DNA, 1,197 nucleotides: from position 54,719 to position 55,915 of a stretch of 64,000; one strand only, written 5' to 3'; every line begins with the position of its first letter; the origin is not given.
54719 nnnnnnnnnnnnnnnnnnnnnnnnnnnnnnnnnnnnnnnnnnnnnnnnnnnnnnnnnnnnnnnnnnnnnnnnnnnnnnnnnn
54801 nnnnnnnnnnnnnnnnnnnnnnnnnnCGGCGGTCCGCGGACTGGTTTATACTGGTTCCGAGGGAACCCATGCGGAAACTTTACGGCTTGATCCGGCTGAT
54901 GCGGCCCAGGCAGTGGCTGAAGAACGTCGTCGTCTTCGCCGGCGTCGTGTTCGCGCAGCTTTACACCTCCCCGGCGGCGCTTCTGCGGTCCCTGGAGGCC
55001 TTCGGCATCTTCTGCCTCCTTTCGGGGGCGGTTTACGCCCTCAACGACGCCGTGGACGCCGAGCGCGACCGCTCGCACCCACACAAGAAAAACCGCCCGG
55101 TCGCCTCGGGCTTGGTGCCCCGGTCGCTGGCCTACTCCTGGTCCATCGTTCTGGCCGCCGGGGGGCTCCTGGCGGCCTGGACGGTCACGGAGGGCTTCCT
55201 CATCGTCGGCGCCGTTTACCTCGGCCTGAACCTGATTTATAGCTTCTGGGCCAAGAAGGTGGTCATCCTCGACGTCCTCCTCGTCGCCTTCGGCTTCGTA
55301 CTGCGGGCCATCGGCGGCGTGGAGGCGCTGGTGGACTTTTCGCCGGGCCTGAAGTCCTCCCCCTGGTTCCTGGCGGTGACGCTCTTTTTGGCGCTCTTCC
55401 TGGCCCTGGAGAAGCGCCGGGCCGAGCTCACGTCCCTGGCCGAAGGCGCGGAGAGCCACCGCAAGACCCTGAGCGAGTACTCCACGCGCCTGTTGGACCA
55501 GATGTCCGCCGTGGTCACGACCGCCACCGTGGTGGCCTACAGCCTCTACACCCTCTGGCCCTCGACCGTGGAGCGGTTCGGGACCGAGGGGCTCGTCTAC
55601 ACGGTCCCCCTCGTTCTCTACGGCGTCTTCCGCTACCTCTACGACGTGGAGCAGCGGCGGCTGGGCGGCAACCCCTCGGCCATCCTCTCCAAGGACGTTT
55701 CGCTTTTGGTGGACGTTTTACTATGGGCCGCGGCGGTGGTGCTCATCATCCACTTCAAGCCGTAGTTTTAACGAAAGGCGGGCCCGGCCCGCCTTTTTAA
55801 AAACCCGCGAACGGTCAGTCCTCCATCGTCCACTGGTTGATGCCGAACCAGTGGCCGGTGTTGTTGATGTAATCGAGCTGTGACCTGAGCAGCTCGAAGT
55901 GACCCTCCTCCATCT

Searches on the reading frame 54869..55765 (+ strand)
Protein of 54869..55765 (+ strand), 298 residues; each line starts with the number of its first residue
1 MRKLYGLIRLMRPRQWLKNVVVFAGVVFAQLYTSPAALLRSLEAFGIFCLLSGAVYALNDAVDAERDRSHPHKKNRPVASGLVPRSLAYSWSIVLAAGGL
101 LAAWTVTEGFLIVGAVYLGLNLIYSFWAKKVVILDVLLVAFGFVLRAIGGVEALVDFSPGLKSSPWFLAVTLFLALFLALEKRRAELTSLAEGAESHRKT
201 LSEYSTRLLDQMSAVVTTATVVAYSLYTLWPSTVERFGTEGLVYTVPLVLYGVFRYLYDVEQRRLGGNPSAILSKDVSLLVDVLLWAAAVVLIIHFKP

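Call 44: search_protein_families(library=pfam, proteins=[window:54869-55765:+], max_evalue=0.01)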
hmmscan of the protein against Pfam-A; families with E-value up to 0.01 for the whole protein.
window:54869-55765:+ (298 aa): 1 family
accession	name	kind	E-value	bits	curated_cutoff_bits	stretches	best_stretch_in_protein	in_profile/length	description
PF01040.23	UbiA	-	1.3e-25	90.6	34.2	1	22-264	5-236/250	UbiA prenyltransferase family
